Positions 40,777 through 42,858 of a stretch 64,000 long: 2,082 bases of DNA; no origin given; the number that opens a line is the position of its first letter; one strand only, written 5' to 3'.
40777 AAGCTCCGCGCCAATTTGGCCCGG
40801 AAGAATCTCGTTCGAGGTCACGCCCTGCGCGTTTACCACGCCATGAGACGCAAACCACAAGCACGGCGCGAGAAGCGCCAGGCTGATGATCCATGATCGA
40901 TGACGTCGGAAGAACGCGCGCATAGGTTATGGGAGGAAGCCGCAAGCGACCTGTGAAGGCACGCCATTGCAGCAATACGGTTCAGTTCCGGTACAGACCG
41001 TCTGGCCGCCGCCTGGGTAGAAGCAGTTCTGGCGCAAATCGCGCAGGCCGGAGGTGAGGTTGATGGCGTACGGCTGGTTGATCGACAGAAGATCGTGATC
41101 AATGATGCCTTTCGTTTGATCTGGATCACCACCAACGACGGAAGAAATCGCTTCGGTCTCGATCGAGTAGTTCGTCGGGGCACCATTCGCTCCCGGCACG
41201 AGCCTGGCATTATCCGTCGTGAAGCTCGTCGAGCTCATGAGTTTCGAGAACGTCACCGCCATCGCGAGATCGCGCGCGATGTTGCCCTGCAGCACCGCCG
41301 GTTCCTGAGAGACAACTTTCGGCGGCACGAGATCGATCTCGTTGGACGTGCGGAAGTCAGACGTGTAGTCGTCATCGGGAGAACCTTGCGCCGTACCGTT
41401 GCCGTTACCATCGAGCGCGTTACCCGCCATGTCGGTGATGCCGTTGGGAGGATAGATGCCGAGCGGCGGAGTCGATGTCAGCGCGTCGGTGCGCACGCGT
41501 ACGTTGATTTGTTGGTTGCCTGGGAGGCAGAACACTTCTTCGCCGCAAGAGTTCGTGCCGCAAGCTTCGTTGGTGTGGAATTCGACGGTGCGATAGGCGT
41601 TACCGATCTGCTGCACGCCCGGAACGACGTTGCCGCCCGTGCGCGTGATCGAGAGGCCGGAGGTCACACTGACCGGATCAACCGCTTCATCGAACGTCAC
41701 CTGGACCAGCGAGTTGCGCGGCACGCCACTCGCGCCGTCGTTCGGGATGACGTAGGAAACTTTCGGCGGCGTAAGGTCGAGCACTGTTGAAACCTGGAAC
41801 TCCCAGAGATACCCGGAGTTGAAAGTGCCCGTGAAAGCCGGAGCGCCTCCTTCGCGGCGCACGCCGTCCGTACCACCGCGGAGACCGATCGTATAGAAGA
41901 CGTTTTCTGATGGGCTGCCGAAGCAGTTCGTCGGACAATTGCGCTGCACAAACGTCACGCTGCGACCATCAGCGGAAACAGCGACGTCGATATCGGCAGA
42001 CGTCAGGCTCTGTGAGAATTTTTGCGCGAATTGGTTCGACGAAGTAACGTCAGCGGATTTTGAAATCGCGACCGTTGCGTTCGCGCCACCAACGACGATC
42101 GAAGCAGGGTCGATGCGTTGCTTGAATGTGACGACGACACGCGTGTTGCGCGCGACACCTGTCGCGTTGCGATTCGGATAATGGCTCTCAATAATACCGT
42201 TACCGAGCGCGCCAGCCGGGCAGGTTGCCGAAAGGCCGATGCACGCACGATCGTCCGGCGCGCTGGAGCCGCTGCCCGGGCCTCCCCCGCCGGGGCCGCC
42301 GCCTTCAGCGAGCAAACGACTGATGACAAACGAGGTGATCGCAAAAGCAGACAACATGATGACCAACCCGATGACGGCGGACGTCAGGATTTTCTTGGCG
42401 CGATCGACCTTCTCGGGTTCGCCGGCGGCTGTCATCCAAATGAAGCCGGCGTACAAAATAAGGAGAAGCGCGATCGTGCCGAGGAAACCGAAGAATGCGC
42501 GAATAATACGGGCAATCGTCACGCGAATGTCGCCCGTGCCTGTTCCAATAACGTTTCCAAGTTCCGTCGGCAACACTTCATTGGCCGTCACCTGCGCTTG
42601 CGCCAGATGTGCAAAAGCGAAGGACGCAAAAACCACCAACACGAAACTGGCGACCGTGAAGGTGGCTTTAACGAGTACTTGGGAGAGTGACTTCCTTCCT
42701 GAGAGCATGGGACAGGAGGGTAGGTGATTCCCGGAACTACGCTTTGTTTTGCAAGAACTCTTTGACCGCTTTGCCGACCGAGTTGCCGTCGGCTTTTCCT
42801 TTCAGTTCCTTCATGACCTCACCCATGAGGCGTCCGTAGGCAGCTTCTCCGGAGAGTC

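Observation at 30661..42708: Two tandem large secreted proteins share a near-identical pilin-like two-helix N-terminal module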

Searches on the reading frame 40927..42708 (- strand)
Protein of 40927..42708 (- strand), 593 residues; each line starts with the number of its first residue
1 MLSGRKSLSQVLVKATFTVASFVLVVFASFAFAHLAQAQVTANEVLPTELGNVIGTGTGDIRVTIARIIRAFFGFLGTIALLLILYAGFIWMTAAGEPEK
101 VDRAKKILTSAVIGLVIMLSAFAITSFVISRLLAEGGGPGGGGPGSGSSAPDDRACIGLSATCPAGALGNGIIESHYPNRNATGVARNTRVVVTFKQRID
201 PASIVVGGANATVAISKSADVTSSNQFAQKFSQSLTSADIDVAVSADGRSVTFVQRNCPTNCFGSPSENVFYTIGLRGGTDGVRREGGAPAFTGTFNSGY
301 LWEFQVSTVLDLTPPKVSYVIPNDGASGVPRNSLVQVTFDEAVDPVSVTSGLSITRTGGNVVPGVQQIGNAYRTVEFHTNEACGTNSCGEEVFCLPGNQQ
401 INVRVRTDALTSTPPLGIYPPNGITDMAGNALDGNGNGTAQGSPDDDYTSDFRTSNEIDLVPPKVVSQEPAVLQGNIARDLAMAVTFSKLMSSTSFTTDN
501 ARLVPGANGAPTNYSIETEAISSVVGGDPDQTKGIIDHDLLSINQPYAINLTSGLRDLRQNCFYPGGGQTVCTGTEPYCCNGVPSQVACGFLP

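Call 6: search_protein_families(library=pfam, proteins=[window:40927-42708:-], max_evalue=0.1)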
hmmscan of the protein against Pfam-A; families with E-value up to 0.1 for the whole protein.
window:40927-42708:- (593 aa): 5 families
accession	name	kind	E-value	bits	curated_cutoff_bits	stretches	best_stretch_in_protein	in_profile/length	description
PF13205.12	Big_5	-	2e-20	73.9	23.6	3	312-381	2-71/105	Bacterial Ig-like domain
PF18895.5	T4SS_pilin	-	4.6e-09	36.7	26.6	1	61-128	5-71/71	Type IV secretion system pilin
PF02322.20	Cyt_bd_oxida_II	-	0.00051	19.9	35.6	1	10-128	110-211/302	Cytochrome bd terminal oxidase subunit II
PF04234.18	CopC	-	0.0014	20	23.3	0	174-242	5-72/92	CopC domain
PF05545.16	FixQ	-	0.011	16.1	29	1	67-107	4-44/49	Cbb3-type cytochrome oxidase component FixQ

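Call 16: find_encoding_contigs(protein=window:40927-42708:-, flank=10000, max_places=6)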
Protein window:40927-42708:- (593 aa): 1 contig read that carries it; 1 place shown.
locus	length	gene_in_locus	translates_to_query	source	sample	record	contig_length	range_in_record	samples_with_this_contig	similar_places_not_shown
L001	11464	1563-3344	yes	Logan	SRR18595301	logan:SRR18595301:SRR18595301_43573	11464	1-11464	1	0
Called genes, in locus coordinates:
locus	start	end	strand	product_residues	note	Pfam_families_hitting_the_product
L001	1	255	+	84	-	?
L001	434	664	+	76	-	-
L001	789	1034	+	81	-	-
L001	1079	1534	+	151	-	PF09424:YqeY, PF02637:GatB_Yqey (weak)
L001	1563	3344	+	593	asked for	PF18895:T4SS_pilin, PF13205:Big_5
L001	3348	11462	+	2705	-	?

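Call 27: find_homologous_proteins(query=window:40927-42708:-, max_evalue=0.00001)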
Query window:40927-42708:- (593 aa): 568 proteins with E <= 0.00001 among 8000 candidates; the best 120 are listed.
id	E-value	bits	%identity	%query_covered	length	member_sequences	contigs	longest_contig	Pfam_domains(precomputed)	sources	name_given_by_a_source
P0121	0.0e+0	1318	100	100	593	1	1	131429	PF13205.13,PF18895.6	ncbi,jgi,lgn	ncbi:MAG: Ig-like domain-containing protein [Patescibacteria group bacterium]|jgi:hypothetical prote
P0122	0.0e+0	1210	91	100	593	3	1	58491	PF13205.13,PF18895.6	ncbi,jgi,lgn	jgi:cbb3-type cytochrome oxidase subunit 3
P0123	0.0e+0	1190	90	100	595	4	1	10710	PF13205.13,PF18895.6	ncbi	-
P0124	0.0e+0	1127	82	100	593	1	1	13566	PF13205.13,PF18895.6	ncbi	-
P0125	0.0e+0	1114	84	100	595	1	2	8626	PF13205.13,PF18895.6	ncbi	-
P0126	0.0e+0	1097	82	100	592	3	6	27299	PF13205.13,PF18895.6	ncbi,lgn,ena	-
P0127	0.0e+0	1043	78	100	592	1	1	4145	PF13205.13,PF18895.6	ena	-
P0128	0.0e+0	1027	78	100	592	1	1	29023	PF13205.13,PF18895.6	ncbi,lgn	-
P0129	7.4e-294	994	74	100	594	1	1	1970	PF13205.13,PF18895.6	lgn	-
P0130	9.2e-284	961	72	100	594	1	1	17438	PF13205.13,PF18895.6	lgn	-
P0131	3.0e-283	959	71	100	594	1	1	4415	PF13205.13,PF18895.6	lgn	-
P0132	8.3e-283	958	74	97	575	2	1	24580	PF13205.13,PF18895.6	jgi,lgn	-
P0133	1.9e-282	956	71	100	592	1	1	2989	PF13205.13,PF18895.6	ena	-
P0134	2.0e-279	946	71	100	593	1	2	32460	PF13205.13,PF18895.6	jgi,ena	-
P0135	5.4e-277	938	71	100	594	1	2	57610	PF13205.13,PF18895.6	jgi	-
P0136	5.7e-275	932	69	100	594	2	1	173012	PF13205.13,PF18895.6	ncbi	-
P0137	6.7e-275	932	70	100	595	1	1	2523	PF13205.13,PF18895.6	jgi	jgi:type IV secretion system pilin/Big-like domain-containing protein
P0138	2.7e-272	923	71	96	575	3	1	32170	PF13205.13,PF18895.6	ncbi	-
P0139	3.7e-272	922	69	100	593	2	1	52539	PF13205.13,PF18895.6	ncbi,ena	-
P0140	8.0e-267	905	70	93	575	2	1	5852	PF13205.13,PF18895.6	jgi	jgi:hypothetical protein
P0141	1.6e-258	877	68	96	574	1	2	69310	PF13205.13,PF18895.6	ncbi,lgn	-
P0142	1.9e-246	838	65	93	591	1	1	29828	PF13205.13,PF18895.6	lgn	-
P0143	2.5e-236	804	62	100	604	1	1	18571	PF13205.13,PF18895.6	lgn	-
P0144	9.2e-232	789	60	100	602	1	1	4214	PF13205.13,PF18895.6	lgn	-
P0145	3.7e-231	787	60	100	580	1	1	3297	PF13205.13,PF18895.6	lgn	-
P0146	4.3e-228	777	60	100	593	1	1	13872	PF13205.13,PF18895.6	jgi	-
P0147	1.2e-227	776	59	100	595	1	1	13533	PF13205.13,PF18895.6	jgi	jgi:hypothetical protein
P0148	8.2e-227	773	61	100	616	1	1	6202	PF13205.13,PF18895.6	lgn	-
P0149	1.8e-223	762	58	100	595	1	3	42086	PF13205.13,PF18895.6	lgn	-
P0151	9.3e-223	759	58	100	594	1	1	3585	PF13205.13,PF18895.6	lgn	-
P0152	2.3e-222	758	59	98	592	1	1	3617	PF13205.13,PF18895.6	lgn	-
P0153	1.5e-217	742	59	99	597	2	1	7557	PF13205.13,PF18895.6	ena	-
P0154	7.0e-210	717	57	97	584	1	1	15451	PF13205.13,PF18895.6,PF04234.19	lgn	-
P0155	2.2e-201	689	58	92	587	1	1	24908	PF13205.13,PF18895.6,PF04956.19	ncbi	-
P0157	7.5e-196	671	55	96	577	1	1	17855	PF13205.13,PF18895.6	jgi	jgi:hypothetical protein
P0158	1.4e-189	650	53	99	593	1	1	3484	PF13205.13,PF18895.6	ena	-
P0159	7.0e-159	548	47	99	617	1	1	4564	PF13205.13,PF18895.6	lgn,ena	-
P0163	4.1e-123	430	45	91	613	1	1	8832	PF13205.13,PF18895.6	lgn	-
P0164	3.2e-121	424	41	96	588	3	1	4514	PF13205.13,PF18895.6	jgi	jgi:hypothetical protein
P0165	9.8e-121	423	40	98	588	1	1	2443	PF13205.13,PF18895.6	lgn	-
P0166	1.6e-120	422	41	96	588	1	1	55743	PF13205.13,PF18895.6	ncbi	-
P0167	2.6e-119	418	40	96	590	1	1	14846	PF13205.13,PF18895.6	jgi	jgi:hypothetical protein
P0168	5.2e-119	417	43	92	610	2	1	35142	PF13205.13,PF18895.6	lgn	-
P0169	8.4e-119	416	40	96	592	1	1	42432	PF13205.13,PF18895.6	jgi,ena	-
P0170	1.3e-116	409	40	97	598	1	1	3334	PF13205.13,PF18895.6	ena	-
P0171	1.7e-116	409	42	94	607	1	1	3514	PF13205.13,PF18895.6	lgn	-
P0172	2.3e-116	408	40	99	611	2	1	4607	PF13205.13,PF18895.6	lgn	-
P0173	1.1e-112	396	40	99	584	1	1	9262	PF13205.13,PF18895.6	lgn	-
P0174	1.9e-112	395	40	94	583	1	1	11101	PF13205.13,PF18895.6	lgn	-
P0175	2.2e-111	392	40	93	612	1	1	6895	PF13205.13,PF18895.6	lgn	-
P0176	2.4e-111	392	38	99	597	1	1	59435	PF13205.13,PF18895.6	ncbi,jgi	jgi:hypothetical protein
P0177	1.3e-109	386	38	98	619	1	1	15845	PF13205.13,PF18895.6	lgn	-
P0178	8.0e-108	380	39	94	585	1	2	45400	PF13205.13,PF18895.6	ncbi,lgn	-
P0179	9.2e-108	380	39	95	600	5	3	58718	PF13205.13,PF18895.6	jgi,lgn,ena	-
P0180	2.9e-107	378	39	96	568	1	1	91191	PF13205.13,PF18895.6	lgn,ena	-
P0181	3.0e-106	375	42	95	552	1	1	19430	PF13205.13,PF18895.6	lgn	-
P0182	8.2e-106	373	40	90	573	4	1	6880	PF13205.13,PF18895.6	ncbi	-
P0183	1.1e-105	373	39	96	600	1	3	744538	PF13205.13,PF18895.6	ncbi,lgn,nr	ncbi:MAG: Ig-like domain-containing protein [Patescibacteria group bacterium]|nr:Ig-like domain-cont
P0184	1.4e-105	373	40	91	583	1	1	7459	PF13205.13,PF18895.6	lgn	-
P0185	1.7e-105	372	38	98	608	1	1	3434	PF13205.13,PF18895.6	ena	-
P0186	8.3e-105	370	40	95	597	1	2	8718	PF13205.13,PF18895.6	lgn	-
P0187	4.7e-104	367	38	91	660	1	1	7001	PF13205.13,PF18895.6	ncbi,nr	ncbi:MAG TPA: hypothetical protein VN397_01485 [Candidatus Methylomirabilis sp.]|nr:hypothetical pro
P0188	6.7e-104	367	42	95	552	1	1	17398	PF13205.13,PF18895.6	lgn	-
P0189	1.6e-103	366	37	95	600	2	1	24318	PF13205.13,PF18895.6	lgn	-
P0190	2.4e-103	365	40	90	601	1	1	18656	PF13205.13,PF18895.6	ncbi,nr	ncbi:Ig-like domain-containing protein [Candidatus Uhrbacteria bacterium]|nr:Ig-like domain-containi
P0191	5.1e-103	364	39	88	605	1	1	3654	PF13205.13,PF18895.6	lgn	-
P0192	1.6e-102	362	38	90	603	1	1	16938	PF13205.13,PF18895.6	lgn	-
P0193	2.5e-102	362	39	91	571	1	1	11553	PF13205.13,PF18895.6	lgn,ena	-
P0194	2.9e-102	362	39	90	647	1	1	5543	PF13205.13,PF18895.6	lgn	-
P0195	6.2e-102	360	40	95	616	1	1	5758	PF13205.13,PF18895.6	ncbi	-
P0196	1.6e-101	359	39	99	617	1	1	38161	PF13205.13,PF18895.6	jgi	jgi:hypothetical protein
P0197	5.2e-101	357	38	95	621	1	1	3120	PF13205.13,PF18895.6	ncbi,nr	ncbi:hypothetical protein HY478_01640 [Candidatus Uhrbacteria bacterium]|nr:hypothetical protein [Ca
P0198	1.1e-100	356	37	99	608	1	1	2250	PF13205.13,PF18895.6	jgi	jgi:hypothetical protein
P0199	1.9e-100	356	39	95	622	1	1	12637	PF13205.13,PF18895.6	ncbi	-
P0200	3.3e-100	355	37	98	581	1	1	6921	PF13205.13,PF18895.6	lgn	-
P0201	8.1e-100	354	37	99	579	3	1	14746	PF13205.13,PF18895.6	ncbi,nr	ncbi:Ig-like domain-containing protein [Candidatus Uhrbacteria bacterium]|nr:Ig-like domain-containi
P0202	1.2e-99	353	40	95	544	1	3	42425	PF13205.13,PF18895.6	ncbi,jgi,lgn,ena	ncbi:MAG TPA: Ig-like domain-containing protein [Patescibacteria group bacterium]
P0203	1.3e-99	353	38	95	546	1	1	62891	PF13205.13,PF18895.6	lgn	-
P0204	4.1e-99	351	40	95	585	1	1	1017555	PF13205.13,PF18895.6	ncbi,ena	-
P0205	4.1e-99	351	38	95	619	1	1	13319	PF13205.13,PF18895.6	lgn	-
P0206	4.7e-99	351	38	93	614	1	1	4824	PF13205.13,PF18895.6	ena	-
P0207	5.2e-99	351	38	90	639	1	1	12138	PF13205.13,PF18895.6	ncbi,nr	ncbi:MAG: hypothetical protein Q8P82_00230 [bacterium]|nr:hypothetical protein [bacterium]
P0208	1.4e-98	349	38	95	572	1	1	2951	PF13205.13,PF18895.6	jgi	-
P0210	1.8e-98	349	38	86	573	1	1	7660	PF13205.13,PF18895.6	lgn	-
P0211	4.1e-98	348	37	99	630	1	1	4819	PF13205.13,PF18895.6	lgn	-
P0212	4.2e-98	348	39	92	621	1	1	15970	PF13205.13,PF18895.6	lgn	-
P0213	7.3e-98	347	38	95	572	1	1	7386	PF13205.13,PF18895.6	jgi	-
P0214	7.4e-98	347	38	97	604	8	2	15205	PF13205.13,PF18895.6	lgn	-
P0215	8.0e-98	347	37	95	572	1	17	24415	PF13205.13,PF18895.6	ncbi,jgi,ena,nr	ncbi:MAG: hypothetical protein AUK20_02285 [Parcubacteria group bacterium CG2_30_45_37]|nr:MAG: hypo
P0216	1.1e-97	347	38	90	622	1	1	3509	PF13205.13,PF18895.6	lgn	-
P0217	1.2e-97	346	37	95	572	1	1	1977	PF13205.13,PF18895.6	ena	-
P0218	1.6e-97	346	39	97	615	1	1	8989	PF13205.13,PF18895.6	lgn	-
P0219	1.9e-97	346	37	95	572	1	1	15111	PF13205.13,PF18895.6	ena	-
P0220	2.2e-97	345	37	95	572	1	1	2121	PF13205.13,PF18895.6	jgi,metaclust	metaclust:\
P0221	3.6e-97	345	36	99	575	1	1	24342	PF13205.13,PF18895.6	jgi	-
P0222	3.6e-97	345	37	95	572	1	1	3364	PF13205.13,PF18895.6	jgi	-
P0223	5.3e-97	344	37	95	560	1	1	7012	PF13205.13,PF18895.6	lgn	-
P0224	6.1e-97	344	36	99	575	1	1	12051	PF13205.13,PF18895.6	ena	-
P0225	6.5e-97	344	37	95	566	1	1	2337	PF13205.13,PF18895.6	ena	-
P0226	9.1e-97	343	36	99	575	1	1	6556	PF13205.13,PF18895.6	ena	-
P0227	1.1e-96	343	37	95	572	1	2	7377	PF13205.13,PF18895.6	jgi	-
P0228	1.3e-96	343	39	91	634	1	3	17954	PF13205.13,PF18895.6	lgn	-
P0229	1.6e-96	343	37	95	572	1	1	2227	PF13205.13,PF18895.6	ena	-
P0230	1.7e-96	343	37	95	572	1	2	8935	PF13205.13,PF18895.6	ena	-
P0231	1.7e-96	342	37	95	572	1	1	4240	PF13205.13,PF18895.6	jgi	-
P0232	1.8e-96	342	38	90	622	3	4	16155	PF13205.13,PF18895.6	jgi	jgi:hypothetical protein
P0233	2.0e-96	342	38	96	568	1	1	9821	PF13205.13,PF18895.6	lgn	-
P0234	2.4e-96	342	37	99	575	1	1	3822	PF13205.13,PF18895.6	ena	-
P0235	3.1e-96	342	36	99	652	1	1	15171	PF13205.13,PF18895.6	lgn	-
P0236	5.1e-96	341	37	97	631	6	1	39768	PF13205.13,PF18895.6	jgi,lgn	jgi:hypothetical protein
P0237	5.2e-96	341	36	99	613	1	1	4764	PF13205.13,PF18895.6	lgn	-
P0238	5.3e-96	341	38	95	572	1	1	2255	PF13205.13,PF18895.6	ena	-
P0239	6.8e-96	341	38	95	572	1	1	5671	PF13205.13,PF18895.6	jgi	-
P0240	8.0e-96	340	38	95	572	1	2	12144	PF13205.13,PF18895.6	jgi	-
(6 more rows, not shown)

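Call 28: find_encoding_contigs(protein=P0204, flank=10000, max_places=2)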
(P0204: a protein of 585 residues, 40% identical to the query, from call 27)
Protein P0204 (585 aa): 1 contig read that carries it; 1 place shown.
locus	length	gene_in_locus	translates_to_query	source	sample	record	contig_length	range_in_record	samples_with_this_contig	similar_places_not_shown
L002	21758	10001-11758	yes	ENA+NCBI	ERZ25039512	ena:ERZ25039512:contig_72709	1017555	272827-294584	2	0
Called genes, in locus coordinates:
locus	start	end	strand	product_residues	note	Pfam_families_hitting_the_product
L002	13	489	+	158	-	-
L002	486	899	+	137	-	-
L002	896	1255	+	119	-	-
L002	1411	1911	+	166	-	PF01467:CTP_transf_like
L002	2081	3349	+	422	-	-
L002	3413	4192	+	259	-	PF13529:Peptidase_C39_2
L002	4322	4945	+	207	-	PF10502:Peptidase_S26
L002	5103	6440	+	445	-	PF13393:tRNA-synt_His, PF00587:tRNA-synt_2b, PF03129:HGTP_anticodon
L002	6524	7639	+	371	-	PF13685:Fe-ADH_2 (faint), PF01761:DHQ_synthase, PF24621:DHQS_C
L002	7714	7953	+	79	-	-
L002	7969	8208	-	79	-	-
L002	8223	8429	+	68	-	-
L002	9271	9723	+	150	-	PF09424:YqeY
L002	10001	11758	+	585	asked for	PF18895:T4SS_pilin, PF13205:Big_5 (weak)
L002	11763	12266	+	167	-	PF18895:T4SS_pilin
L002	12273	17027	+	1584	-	PF18895:T4SS_pilin (weak), PF13205:Big_5 (faint), PF17957:Big_7, PF01833:TIG (weak)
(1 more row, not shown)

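Call 29: find_encoding_contigs(protein=P0183, flank=10000, max_places=2)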
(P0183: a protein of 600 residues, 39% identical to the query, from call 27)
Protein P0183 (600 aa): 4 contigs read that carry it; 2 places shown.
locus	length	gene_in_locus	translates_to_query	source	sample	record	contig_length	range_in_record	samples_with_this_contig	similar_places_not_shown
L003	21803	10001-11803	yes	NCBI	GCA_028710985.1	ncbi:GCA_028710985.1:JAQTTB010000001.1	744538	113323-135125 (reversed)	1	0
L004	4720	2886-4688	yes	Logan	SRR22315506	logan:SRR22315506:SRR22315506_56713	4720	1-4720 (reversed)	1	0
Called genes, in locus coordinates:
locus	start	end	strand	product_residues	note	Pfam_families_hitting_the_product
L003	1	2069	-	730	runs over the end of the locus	PF01751:Toprim, PF01131:Topoisom_bac, PF01396:Zn_ribbon_Top1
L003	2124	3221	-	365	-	PF02481:DNA_processg_A, PF17782:WHD_DprA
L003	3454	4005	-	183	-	PF01195:Pept_tRNA_hydro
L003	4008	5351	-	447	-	PF00071:Ras (faint), PF01926:MMR_HSR1, PF02421:FeoB_N (weak), PF00009:GTP_EFTU (weak), PF01926:MMR_HSR1, PF02421:FeoB_N, PF04548:AIG1, PF14714:KH_dom-like, +2 more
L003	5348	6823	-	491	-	PF03816:LytR_cpsA_psr, PF13399:LytR_C (weak)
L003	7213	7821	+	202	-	PF10502:Peptidase_S26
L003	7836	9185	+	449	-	PF13393:tRNA-synt_His, PF00587:tRNA-synt_2b, PF13393:tRNA-synt_His, PF03129:HGTP_anticodon (weak)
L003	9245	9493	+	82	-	-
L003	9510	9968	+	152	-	PF09424:YqeY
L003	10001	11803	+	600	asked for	PF18895:T4SS_pilin (weak), PF13205:Big_5 (weak)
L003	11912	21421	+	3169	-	PF18895:T4SS_pilin, PF13205:Big_5 (weak), PF17957:Big_7 (weak), PF01833:TIG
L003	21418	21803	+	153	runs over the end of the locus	-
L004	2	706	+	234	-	?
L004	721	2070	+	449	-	PF13393:tRNA-synt_His, PF00587:tRNA-synt_2b, PF13393:tRNA-synt_His, PF03129:HGTP_anticodon (weak)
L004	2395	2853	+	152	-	PF09424:YqeY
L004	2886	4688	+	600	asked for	PF18895:T4SS_pilin (weak), PF13205:Big_5 (weak)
